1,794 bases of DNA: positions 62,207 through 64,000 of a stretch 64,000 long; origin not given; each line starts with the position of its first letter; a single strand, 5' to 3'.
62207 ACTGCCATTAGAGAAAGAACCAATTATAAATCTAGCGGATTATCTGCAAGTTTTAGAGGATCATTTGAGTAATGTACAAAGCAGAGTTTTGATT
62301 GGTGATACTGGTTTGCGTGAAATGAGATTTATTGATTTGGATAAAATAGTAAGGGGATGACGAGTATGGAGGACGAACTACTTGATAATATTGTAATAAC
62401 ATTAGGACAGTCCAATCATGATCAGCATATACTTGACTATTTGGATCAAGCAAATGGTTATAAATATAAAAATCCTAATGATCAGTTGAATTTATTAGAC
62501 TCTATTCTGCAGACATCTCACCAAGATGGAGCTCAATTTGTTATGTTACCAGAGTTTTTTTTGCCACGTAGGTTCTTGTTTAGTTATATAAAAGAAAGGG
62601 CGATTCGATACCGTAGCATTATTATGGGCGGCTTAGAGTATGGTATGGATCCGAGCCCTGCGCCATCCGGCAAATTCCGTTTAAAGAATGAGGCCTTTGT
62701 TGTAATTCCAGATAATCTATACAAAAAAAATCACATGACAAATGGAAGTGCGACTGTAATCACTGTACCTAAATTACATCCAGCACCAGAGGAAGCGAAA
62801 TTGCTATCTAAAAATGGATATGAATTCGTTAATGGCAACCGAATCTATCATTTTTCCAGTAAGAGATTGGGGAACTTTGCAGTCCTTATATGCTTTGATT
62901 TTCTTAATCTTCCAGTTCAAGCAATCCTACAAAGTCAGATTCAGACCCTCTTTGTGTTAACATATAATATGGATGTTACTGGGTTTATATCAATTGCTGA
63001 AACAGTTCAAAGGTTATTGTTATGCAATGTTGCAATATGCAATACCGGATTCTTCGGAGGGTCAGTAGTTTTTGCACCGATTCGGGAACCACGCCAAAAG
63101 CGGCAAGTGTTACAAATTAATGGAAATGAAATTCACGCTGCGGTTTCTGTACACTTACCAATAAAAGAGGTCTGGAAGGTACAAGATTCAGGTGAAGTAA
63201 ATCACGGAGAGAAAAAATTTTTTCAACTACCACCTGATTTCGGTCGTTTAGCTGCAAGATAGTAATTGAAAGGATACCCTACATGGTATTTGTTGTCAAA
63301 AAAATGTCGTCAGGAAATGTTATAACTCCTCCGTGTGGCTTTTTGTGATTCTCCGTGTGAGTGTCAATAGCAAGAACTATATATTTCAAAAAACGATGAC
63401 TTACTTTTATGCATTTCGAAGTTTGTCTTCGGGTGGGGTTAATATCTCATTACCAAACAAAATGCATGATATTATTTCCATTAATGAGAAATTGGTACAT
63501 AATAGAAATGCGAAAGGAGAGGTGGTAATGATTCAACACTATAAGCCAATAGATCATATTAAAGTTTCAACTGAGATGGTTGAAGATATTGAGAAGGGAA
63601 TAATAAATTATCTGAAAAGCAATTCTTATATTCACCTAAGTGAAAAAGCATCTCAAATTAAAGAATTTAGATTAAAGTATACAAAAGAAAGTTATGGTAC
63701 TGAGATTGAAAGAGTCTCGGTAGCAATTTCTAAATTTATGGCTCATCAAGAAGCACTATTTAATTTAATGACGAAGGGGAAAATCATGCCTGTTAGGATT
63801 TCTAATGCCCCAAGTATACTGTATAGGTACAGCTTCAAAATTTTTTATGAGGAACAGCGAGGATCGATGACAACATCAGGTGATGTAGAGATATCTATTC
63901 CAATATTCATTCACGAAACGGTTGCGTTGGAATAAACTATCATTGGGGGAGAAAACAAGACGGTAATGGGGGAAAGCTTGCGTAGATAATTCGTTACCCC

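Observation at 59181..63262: Split reverse transcriptase plus nitrilase operon (DRT1-like but two genes) in an AT-rich island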

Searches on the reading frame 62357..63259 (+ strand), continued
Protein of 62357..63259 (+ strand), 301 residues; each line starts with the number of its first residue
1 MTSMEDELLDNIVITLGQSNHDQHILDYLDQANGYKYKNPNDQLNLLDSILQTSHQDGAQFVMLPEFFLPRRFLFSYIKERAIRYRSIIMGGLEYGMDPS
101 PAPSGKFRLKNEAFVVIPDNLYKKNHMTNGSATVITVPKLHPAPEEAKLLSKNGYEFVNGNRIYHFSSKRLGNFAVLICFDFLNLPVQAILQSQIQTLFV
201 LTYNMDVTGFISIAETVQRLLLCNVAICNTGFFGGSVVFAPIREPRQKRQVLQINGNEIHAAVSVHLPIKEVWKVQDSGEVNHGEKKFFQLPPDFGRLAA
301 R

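Call 91: search_solved_structures(query=L097:2479-2901:+, max_evalue=1, show_alignments=1)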
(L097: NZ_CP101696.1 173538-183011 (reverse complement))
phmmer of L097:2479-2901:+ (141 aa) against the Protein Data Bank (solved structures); distinct sequences matched with E-value up to 1: 2.
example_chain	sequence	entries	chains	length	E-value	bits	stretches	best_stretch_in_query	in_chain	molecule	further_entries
9yfd_A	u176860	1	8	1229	1.8e-36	128.4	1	4-141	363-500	Defense-associated reverse transcriptase 1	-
5mps_c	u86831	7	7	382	0.18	15.5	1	6-99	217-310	Pre-mRNA-splicing factor SLU7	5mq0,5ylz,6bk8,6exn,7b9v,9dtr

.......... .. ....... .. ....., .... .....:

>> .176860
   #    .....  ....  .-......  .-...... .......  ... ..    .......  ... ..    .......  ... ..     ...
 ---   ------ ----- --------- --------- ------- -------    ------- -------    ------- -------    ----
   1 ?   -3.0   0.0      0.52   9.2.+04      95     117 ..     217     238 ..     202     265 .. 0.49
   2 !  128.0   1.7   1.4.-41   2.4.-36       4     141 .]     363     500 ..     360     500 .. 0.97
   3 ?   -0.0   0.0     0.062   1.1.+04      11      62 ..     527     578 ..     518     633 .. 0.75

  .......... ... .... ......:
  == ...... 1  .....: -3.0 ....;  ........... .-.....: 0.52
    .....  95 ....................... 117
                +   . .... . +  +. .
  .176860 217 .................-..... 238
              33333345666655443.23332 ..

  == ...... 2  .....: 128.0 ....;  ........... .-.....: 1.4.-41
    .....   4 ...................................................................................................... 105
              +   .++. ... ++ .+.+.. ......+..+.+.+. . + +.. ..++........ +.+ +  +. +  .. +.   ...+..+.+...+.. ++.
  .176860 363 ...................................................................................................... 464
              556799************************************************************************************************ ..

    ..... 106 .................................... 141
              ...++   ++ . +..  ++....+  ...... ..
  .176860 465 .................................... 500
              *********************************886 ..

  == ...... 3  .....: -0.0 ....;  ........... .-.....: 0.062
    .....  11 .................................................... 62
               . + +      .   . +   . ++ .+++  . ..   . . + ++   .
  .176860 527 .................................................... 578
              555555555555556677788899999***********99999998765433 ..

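Call 92: find_encoding_contigs(protein=P0024, flank=10000, max_places=3)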
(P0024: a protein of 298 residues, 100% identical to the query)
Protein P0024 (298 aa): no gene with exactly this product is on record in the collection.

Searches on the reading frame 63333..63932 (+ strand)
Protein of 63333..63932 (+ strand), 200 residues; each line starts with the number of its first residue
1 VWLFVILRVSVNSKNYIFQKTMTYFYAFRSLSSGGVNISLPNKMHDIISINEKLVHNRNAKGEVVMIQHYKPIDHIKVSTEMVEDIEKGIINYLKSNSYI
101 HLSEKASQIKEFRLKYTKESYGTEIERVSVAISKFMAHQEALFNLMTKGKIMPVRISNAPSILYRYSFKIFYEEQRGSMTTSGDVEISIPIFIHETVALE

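Call 3: search_protein_families(library=pfam, proteins=[window:63333-63932:+], max_evalue=0.1)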
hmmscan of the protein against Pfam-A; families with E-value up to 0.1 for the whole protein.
window:63333-63932:+ (200 aa): 2 families
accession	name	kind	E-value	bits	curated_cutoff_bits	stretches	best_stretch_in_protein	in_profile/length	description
PF21998.2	FERM_C1_MyoVII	-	0.07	13.8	27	0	43-111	17-85/97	Myosin-X FERM PH domain-like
PF16224.10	DUF4883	-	0.091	13.6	27.1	0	41-117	2-74/119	DOmain of unknown function (DUF4883)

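Call 4: search_protein_families(library=padloc, proteins=[window:63333-63932:+], max_evalue=0.1)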
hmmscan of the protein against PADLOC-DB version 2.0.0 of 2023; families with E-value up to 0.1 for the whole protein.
window:63333-63932:+ (200 aa): 0 families

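Call 6: search_protein_families(library=ncbifam, proteins=[window:63333-63932:+], max_evalue=0.1)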
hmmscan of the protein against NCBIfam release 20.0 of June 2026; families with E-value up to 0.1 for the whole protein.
window:63333-63932:+ (200 aa): 0 families

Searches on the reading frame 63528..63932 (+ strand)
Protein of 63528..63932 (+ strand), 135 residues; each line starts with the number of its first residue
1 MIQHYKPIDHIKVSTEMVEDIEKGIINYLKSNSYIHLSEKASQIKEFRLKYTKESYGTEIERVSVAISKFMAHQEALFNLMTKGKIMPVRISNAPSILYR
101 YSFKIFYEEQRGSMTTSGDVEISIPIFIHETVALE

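Call 99: search_protein_families(library=padloc, proteins=[window:63528-63932:+], max_evalue=0.00001)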
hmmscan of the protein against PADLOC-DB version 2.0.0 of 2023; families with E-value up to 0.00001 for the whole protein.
window:63528-63932:+ (135 aa): 0 families
